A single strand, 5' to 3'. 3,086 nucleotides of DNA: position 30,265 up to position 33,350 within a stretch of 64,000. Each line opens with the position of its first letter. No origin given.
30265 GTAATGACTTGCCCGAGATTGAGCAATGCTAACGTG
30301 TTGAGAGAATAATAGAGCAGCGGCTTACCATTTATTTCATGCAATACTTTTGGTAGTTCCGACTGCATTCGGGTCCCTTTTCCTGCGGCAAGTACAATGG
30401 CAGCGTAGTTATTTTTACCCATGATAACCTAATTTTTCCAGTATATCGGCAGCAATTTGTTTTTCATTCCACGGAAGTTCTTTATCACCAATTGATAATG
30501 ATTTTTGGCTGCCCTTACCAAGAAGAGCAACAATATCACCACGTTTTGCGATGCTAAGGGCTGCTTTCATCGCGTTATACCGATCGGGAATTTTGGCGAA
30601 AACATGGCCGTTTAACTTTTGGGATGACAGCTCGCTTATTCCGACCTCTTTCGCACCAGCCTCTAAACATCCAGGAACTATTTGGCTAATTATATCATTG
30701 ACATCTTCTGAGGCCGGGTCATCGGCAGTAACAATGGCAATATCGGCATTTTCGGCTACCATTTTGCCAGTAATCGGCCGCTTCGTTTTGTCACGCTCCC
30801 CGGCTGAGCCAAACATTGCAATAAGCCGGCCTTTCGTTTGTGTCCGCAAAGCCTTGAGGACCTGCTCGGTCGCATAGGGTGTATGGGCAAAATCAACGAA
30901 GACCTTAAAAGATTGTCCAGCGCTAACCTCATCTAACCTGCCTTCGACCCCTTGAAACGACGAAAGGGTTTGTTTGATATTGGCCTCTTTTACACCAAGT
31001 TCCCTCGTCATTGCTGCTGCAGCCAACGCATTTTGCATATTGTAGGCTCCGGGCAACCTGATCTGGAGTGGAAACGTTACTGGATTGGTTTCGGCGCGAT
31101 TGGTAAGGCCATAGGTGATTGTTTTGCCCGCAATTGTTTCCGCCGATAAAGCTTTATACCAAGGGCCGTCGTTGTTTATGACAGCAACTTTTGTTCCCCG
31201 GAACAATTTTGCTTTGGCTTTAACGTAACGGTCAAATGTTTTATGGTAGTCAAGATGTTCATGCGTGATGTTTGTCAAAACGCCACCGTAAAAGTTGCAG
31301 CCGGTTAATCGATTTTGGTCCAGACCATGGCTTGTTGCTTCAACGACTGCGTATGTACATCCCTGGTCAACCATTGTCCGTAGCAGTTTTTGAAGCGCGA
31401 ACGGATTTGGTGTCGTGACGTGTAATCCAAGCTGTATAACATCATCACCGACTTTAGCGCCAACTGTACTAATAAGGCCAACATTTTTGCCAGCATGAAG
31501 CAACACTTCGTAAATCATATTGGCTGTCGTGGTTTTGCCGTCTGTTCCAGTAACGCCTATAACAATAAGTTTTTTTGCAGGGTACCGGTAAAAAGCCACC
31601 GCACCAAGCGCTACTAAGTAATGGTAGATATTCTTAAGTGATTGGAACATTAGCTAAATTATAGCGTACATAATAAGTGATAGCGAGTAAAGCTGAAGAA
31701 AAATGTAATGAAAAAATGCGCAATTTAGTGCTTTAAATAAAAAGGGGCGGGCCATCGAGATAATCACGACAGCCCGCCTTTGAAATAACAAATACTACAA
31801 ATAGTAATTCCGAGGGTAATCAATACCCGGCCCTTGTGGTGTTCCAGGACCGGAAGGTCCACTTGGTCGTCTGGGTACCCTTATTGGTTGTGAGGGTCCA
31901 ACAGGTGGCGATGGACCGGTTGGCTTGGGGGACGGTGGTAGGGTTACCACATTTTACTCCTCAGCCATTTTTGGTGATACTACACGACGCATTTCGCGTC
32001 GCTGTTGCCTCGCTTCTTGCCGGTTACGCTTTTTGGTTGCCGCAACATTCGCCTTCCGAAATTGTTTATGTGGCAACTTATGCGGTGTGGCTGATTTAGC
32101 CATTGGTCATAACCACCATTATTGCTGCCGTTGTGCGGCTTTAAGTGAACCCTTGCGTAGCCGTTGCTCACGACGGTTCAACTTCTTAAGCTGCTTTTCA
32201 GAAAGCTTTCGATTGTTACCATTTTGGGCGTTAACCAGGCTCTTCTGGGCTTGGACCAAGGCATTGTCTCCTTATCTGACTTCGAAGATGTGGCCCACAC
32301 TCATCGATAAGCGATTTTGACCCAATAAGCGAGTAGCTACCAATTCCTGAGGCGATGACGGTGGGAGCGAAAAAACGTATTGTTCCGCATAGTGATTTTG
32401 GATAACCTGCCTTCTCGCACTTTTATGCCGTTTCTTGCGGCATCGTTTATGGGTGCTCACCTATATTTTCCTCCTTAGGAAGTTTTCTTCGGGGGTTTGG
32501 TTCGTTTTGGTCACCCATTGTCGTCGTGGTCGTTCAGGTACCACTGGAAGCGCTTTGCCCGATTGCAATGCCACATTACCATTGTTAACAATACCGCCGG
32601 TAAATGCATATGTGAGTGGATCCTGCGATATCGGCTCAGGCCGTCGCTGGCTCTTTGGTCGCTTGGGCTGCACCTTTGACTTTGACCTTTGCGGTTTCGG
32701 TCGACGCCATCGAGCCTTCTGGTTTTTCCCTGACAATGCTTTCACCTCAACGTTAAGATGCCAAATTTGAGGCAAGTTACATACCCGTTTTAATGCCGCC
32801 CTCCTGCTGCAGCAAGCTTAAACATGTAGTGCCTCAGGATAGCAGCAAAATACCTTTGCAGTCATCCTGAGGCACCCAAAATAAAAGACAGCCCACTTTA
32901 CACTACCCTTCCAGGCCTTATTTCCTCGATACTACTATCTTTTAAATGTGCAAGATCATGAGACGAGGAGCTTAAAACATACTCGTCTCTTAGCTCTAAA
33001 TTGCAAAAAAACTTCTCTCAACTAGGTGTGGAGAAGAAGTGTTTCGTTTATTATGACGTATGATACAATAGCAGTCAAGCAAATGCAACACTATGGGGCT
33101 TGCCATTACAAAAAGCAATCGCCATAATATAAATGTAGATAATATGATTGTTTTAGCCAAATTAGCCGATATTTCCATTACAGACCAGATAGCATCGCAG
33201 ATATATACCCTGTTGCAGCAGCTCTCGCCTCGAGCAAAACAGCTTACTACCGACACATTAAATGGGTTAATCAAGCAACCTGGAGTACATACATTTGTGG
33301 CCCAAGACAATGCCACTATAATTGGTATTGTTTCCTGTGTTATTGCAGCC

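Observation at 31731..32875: GC-rich 1-kb insert inside the dcw cluster: five same-frame basic/Pro-rich mini-ORFs between a terminator and a perfect inverted repeat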

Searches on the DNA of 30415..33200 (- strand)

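Call 11: search_rna_families(source=window, start=31500, end=33200, threshold=evalue, max_evalue=10)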
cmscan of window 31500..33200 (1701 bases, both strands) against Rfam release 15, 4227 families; matches with E-value up to 10: 8.
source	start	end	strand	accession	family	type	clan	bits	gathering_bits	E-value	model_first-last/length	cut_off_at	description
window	31733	31870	-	RF00558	L20_leader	Cis-reg; leader;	-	20.5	58.7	0.45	1-127/127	no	Ribosomal protein L20 leader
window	32826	32878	-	RF03781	mir-4524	Gene; miRNA;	-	18.3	68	1.4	1-84/84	no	mir-4524 microRNA precursor family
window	32830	32874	+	RF04020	mir-4859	Gene; miRNA;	-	17.9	100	4.2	1-80/80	no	mir-4859 microRNA precursor family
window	32829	32875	+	RF03781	mir-4524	Gene; miRNA;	-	16.7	68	4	1-84/84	no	mir-4524 microRNA precursor family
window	32805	32847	-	RF00342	snoZ40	Gene; snRNA; snoRNA; CD-box;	-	16.5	50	6.5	1-73/73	no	Small nucleolar RNA Z40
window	31736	31830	-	RF01505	Afu_264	Gene; snRNA; snoRNA; CD-box;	-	15.4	40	6.8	1-103/103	no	A. fumigatus snoRNA Afu_264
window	32168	32290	-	RF01932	bxd_4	Gene; lncRNA;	-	15.3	40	9.3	1-106/106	no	Bithoraxoid conserved region 4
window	32022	32093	+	RF01930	bxd_2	Gene; lncRNA;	-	12.3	80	9.2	1-91/91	no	Bithoraxoid conserved region 2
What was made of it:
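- On Known structured RNA (any Rfam 15 family): Region scan at E <= 10: best hit L20_leader at 20.5 bits against a gathering score of 58.7 (call 11).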

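Call 27: search_dna_similar(query=window:31651-33092:-, collection=phages, mode=distant, max_evalue=0.01)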
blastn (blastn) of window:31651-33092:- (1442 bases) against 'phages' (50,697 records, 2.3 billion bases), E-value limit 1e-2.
No match.

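Call 46: search_rna_families(sources=[L010, L013, L014], threshold=gathering)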
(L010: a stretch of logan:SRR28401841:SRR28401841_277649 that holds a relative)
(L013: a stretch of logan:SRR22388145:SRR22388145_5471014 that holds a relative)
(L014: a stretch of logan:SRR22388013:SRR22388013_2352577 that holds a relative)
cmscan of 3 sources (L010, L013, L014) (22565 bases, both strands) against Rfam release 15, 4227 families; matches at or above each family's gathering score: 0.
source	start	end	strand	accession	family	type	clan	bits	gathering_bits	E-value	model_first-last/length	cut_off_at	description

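Call 49: search_dna_similar(query=L010:6680-7570:+, collection=plasmids, mode=distant, max_evalue=0.001, max_rows=10)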
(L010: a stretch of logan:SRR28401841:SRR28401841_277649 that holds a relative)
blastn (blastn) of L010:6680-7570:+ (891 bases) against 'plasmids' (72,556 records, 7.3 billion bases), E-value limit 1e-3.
No match.

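Call 50: search_dna_similar(query=window:31651-33092:-, collection=plasmids, mode=distant, max_evalue=0.001, max_rows=10)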
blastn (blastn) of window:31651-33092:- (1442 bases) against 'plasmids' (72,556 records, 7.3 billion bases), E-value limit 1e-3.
No match.

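Call 64: search_rna_families(sources=[L013, L014], threshold=evalue, max_evalue=1)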
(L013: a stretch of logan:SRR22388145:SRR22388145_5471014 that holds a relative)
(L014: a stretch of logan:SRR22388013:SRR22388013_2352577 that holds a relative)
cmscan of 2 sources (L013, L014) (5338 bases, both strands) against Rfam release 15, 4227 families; matches with E-value up to 1: 0.
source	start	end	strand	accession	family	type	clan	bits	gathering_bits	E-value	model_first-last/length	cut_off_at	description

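Call 65: search_rna_families(source=L010, start=6050, end=8010, threshold=evalue, max_evalue=1)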
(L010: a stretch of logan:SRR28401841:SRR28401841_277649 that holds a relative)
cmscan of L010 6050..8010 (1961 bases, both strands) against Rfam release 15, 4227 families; matches with E-value up to 1: 2.
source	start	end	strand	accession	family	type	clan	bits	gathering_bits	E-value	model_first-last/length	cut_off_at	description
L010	6538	6638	-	RF04185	MIR2118_2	Gene; miRNA;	-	23.7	120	0.11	1-106/106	no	MIR2118_2 microRNA precursor family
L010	7563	7688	-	RF04164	MIR1507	Gene; miRNA;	-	22.5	73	0.044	1-107/107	no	MIR1507 microRNA precursor family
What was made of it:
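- On Known structured RNA (any Rfam 15 family): Relatives: no credible hit (calls 46, 64, 65).
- No Rfam family matches, even at E <= 1-10 (calls 11, 64, 65).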

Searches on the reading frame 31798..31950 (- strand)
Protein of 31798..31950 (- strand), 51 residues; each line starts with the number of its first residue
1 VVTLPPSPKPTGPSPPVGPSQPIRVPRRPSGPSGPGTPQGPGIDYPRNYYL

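Call 8: search_protein_families(library=pfam, max_evalue=1, proteins=[window:31798-31950:-])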
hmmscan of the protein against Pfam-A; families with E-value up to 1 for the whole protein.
seq(51 aa): 0 families

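Call 25: search_protein_families(library=phrogs, max_evalue=1, proteins=[window:31798-31950:-])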
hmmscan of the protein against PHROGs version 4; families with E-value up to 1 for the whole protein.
seq(51 aa): 0 families

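Call 26: search_protein_families(library=ncbifam, max_evalue=1, proteins=[window:31798-31950:-])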
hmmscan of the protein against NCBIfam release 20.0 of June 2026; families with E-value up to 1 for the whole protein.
seq(51 aa): 1 family
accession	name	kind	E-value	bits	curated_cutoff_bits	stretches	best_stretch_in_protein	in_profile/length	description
NF033201.1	Vip_LPXTG_Lm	exception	0.13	11.5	600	1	5-48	290-331/414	cell invasion LPXTG protein Vip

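Call 82: search_protein_families(library=padloc, max_evalue=0.1, proteins=[window:31798-31950:-])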
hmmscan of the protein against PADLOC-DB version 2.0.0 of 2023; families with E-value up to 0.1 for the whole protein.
seq(51 aa): 0 families

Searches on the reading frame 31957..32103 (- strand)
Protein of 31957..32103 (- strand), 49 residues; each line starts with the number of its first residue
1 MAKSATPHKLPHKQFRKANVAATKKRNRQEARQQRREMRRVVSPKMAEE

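Call 8: search_protein_families(library=pfam, max_evalue=1, proteins=[window:31957-32103:-])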
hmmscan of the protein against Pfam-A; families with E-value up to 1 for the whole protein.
seq(49 aa): 0 families

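Call 25: search_protein_families(library=phrogs, max_evalue=1, proteins=[window:31957-32103:-])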
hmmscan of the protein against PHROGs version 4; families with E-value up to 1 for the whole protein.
seq(49 aa): 3 families
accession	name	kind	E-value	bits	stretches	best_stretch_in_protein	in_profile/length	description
phrog_7519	-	unknown function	0.017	16.5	1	19-48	39-69/73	-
phrog_36161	-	unknown function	0.088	14.1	1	18-47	112-142/148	-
phrog_17960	-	unknown function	0.19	13.2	1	9-41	7-36/45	-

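Call 26: search_protein_families(library=ncbifam, max_evalue=1, proteins=[window:31957-32103:-])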
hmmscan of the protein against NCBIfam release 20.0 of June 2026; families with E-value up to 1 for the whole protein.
seq(49 aa): 0 families

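Call 82: search_protein_families(library=padloc, max_evalue=0.1, proteins=[window:31957-32103:-])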
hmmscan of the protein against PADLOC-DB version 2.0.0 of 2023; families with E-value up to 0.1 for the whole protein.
seq(49 aa): 0 families

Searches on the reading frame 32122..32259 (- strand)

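Call 8: search_protein_families(library=pfam, max_evalue=1, proteins=[window:32122-32259:-])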
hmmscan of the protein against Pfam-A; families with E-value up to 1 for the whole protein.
seq(46 aa): 3 families
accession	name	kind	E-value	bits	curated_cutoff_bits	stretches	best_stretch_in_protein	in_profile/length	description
PF23716.1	DUF7158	-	0.039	14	27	1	26-42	14-30/38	Family of unknown function (DUF7158)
PF09720.15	Unstab_antitox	-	0.081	13.4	23.3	1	14-41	21-48/54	Putative addiction module component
PF01023.25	S_100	-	0.59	10.2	22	1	12-28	18-34/45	S-100/ICaBP type calcium binding domain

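Call 25: search_protein_families(library=phrogs, max_evalue=1, proteins=[window:32122-32259:-])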
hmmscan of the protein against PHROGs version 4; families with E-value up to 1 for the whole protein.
seq(46 aa): 1 family
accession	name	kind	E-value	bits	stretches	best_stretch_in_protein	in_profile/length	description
phrog_38557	-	DNA, RNA and nucleotide metabolism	0.41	11.9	1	6-37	22-52/85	DNA binding protein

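Call 26: search_protein_families(library=ncbifam, max_evalue=1, proteins=[window:32122-32259:-])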
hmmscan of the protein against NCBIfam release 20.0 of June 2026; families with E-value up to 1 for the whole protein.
seq(46 aa): 0 families

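Call 82: search_protein_families(library=padloc, max_evalue=0.1, proteins=[window:32122-32259:-])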
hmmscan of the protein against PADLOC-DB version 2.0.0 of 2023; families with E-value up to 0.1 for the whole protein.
seq(46 aa): 0 families

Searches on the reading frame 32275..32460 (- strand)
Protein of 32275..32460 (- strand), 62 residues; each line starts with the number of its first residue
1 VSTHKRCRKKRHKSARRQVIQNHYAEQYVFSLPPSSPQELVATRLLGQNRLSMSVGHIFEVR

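Call 8: search_protein_families(library=pfam, max_evalue=1, proteins=[window:32275-32460:-])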
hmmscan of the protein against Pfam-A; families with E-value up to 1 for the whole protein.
seq(62 aa): 0 families

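Call 25: search_protein_families(library=phrogs, max_evalue=1, proteins=[window:32275-32460:-])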
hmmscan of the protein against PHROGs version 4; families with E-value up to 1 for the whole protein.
seq(62 aa): 1 family
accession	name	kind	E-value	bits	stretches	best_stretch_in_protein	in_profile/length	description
phrog_3794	-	unknown function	0.096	13.3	1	5-22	31-48/50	-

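Call 26: search_protein_families(library=ncbifam, max_evalue=1, proteins=[window:32275-32460:-])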
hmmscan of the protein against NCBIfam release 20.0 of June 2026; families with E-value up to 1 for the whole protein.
seq(62 aa): 1 family
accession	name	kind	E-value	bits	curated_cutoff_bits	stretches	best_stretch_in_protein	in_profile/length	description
TIGR04457.1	lipo_LenA_lepto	equivalog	0.05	13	50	1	6-47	13-56/224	lipoprotein LenA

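Call 82: search_protein_families(library=padloc, max_evalue=0.1, proteins=[window:32275-32460:-])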
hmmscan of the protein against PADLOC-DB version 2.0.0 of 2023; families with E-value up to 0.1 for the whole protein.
seq(62 aa): 0 families

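Call 92: predict_structure(protein=window:32275-32460:-)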
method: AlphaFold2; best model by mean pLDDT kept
length: 62 residues; sequences in the alignment: 1
mean_pLDDT: 69.0   pTM: 0.34
mean pLDDT of the five models: 69.0, 64.0, 60.1, 58.0, 54.6
residues with pLDDT >= 90: 10; 70-90: 15; 50-70: 32; < 50: 5
segments of 3 or more residues with pLDDT < 50: 60-62
pLDDT, mean of each block of 10 residues (from residue 1): 82 91 79 58 57 51 46
secondary structure, 60 per line:
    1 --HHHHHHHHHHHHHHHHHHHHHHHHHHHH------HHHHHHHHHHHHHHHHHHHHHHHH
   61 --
elements in order: H3-30 H37-60
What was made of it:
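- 32272..32476 (-): SD AAGGAGG (32476-32470) plus ORF2 (GTG 32460, 62 aa, pI 11.3). The GTG directly abuts the ORF1 stop TAG. AF2 predicts two helices at pLDDT 69 (call 92).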
